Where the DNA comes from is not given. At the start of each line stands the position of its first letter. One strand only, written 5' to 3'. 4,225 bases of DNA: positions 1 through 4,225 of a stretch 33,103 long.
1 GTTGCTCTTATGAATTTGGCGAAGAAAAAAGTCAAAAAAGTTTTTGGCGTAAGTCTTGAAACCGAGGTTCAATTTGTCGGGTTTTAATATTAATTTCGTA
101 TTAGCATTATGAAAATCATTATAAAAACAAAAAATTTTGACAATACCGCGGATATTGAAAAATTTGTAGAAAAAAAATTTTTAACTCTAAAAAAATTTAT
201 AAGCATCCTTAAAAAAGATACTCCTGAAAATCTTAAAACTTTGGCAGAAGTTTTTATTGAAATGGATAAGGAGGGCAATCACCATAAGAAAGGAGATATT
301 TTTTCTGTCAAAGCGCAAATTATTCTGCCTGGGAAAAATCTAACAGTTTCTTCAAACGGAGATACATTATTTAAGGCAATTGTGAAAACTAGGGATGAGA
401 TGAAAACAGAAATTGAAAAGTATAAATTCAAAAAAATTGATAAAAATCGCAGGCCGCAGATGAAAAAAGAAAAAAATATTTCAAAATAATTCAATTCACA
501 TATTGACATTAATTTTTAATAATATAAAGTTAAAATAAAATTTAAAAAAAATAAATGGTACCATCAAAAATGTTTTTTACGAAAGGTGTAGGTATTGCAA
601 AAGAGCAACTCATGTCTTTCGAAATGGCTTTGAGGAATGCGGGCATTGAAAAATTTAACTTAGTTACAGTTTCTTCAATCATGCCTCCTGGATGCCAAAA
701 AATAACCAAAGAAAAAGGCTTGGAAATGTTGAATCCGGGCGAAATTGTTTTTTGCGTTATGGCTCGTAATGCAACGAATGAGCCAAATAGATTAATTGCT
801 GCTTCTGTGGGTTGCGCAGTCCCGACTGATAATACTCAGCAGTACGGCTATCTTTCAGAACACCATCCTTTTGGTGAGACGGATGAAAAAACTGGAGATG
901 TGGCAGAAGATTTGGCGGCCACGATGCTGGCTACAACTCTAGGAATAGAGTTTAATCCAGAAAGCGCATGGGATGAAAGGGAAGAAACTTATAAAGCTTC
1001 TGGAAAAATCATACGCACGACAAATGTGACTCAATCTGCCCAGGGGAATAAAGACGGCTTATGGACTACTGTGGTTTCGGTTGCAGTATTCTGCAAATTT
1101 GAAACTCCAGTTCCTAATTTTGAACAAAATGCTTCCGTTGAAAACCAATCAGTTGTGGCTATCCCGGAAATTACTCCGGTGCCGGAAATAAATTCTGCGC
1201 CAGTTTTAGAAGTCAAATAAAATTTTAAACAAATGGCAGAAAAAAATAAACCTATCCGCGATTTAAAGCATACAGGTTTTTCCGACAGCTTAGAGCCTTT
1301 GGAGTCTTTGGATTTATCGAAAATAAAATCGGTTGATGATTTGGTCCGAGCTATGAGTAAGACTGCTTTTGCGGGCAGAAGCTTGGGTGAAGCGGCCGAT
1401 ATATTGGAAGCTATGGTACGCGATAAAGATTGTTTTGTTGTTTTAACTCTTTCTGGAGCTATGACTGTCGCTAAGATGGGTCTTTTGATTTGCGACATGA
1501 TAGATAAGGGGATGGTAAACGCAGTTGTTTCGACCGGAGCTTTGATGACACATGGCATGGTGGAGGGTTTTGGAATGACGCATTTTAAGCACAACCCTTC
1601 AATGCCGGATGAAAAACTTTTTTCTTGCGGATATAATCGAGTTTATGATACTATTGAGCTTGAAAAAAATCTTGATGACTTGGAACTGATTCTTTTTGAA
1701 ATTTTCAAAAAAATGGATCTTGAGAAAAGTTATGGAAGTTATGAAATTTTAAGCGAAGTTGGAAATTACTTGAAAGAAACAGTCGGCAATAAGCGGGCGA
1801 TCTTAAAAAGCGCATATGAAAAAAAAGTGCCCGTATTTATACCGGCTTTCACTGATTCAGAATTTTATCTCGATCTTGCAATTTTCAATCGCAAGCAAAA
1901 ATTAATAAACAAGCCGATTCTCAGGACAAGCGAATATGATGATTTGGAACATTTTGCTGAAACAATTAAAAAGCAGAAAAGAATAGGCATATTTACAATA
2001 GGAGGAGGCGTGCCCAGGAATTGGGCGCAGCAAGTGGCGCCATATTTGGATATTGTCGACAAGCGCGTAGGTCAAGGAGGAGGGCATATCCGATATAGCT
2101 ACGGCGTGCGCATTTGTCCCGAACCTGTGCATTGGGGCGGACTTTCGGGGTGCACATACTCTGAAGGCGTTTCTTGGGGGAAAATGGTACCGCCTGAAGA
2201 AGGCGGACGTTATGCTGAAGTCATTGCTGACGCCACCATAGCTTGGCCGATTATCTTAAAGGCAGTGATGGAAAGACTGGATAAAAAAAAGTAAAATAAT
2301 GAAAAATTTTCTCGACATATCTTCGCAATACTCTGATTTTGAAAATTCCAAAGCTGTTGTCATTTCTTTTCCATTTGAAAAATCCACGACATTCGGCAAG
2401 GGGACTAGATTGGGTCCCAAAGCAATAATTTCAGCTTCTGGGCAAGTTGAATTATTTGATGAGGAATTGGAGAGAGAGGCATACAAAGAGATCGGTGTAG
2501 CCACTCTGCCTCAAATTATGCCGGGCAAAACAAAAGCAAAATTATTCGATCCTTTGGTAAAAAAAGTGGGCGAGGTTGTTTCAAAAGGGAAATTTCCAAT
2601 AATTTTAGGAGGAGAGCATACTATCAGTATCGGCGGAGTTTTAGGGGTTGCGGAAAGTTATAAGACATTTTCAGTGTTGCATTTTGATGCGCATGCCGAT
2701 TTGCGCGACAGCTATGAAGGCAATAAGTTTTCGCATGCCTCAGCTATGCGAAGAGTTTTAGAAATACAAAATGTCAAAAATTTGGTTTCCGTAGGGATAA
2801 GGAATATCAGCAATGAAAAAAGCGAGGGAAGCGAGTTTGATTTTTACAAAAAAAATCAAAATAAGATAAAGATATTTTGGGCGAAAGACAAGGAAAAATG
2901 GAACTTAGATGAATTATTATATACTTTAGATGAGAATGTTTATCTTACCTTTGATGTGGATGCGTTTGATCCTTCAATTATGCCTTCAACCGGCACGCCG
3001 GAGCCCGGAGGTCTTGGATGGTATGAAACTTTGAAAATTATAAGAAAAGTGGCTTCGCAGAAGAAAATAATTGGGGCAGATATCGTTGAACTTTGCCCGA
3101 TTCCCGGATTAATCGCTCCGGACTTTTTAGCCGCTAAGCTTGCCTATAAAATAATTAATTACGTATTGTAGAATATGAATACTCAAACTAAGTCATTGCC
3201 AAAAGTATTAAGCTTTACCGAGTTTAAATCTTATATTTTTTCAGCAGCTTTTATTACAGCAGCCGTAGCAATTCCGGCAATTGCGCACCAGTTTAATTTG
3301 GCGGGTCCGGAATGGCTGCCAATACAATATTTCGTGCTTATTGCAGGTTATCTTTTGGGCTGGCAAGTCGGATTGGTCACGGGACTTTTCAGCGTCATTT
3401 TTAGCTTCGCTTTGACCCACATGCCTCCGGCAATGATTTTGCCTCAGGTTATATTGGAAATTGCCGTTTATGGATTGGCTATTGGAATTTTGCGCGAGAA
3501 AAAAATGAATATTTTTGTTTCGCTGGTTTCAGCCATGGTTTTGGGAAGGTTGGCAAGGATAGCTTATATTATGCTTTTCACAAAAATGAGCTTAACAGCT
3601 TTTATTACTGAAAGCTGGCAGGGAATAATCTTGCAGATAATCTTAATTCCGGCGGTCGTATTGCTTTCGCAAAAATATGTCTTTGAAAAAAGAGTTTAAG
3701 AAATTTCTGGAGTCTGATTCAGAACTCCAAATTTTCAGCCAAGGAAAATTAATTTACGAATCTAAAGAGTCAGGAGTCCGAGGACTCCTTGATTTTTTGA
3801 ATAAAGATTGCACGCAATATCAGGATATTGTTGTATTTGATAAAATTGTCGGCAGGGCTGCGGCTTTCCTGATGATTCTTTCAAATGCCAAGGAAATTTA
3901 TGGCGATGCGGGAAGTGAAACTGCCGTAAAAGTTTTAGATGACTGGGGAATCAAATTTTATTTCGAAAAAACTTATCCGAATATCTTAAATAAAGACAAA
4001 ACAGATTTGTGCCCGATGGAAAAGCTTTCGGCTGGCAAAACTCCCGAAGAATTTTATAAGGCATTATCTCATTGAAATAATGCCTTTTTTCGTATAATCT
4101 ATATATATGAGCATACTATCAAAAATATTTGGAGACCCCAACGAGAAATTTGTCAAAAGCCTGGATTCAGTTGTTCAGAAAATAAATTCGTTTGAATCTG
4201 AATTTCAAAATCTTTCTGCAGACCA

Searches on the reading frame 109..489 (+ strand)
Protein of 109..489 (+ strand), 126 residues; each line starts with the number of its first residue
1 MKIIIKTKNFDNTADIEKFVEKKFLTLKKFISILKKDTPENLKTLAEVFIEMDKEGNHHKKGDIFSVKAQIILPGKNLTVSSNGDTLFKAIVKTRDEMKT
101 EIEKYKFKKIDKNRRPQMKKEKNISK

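Call 50: search_protein_families(library=pfam, proteins=[window:109-489:+], max_evalue=0.001)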
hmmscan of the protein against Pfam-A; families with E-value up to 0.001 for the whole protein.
window:109-489:+ (126 aa): 1 family
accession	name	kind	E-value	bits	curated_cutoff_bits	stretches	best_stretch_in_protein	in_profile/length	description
PF02482.25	Ribosomal_S30AE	-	2.5e-09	38.2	23.7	1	3-108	1-86/88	Sigma 54 modulation protein / S30EA ribosomal protein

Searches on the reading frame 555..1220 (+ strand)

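Call 50: search_protein_families(library=pfam, proteins=[window:555-1220:+], max_evalue=0.001)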
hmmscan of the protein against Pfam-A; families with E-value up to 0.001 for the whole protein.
window:555-1220:+ (221 aa): 1 family
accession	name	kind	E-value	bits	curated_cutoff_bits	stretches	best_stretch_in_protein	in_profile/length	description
PF01862.21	PvlArgDC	-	4e-61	206.1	22.7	1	2-179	1-160/161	Pyruvoyl-dependent arginine decarboxylase (PvlArgDC)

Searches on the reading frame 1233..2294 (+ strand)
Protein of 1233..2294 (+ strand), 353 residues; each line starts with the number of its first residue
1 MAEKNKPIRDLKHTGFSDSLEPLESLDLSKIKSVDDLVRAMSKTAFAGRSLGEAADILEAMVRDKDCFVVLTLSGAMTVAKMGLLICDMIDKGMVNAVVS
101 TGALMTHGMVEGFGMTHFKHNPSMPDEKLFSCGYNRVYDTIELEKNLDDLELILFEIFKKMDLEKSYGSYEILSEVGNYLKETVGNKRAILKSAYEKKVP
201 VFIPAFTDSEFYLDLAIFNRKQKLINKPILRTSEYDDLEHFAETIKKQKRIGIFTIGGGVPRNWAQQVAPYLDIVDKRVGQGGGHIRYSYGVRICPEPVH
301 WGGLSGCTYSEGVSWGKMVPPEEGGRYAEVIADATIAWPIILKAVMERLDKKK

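Call 50: search_protein_families(library=pfam, proteins=[window:1233-2294:+], max_evalue=0.001)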
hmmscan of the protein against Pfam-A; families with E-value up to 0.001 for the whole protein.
window:1233-2294:+ (353 aa): 1 family
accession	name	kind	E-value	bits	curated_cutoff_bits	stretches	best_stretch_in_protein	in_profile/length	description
PF01916.23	DS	-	2.6e-76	257.1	27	1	36-344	1-287/288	Deoxyhypusine synthase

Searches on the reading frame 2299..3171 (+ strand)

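Call 50: search_protein_families(library=pfam, proteins=[window:2299-3171:+], max_evalue=0.001)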
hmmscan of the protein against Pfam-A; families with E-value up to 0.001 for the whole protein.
window:2299-3171:+ (290 aa): 1 family
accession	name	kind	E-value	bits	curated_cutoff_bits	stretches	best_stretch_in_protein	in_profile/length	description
PF00491.26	Arginase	-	2.4e-65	221.2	22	1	18-285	2-277/280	Arginase family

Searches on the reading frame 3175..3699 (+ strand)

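Call 50: search_protein_families(library=pfam, proteins=[window:3175-3699:+], max_evalue=0.001)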
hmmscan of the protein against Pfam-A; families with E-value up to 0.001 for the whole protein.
window:3175-3699:+ (174 aa): 1 family
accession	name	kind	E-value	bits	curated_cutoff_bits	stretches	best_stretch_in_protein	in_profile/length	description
PF12822.12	ECF_trnsprt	-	8e-07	29.7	30.7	1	32-156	11-163/169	ECF transporter, substrate-specific component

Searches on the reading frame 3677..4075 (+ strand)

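Call 50: search_protein_families(library=pfam, proteins=[window:3677-4075:+], max_evalue=0.001)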
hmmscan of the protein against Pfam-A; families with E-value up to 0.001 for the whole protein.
window:3677-4075:+ (132 aa): 1 family
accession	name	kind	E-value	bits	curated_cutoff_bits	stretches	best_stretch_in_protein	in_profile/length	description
PF08973.16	TM1506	-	5.2e-30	104.2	27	1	8-130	3-126/130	Domain of unknown function (DUF1893)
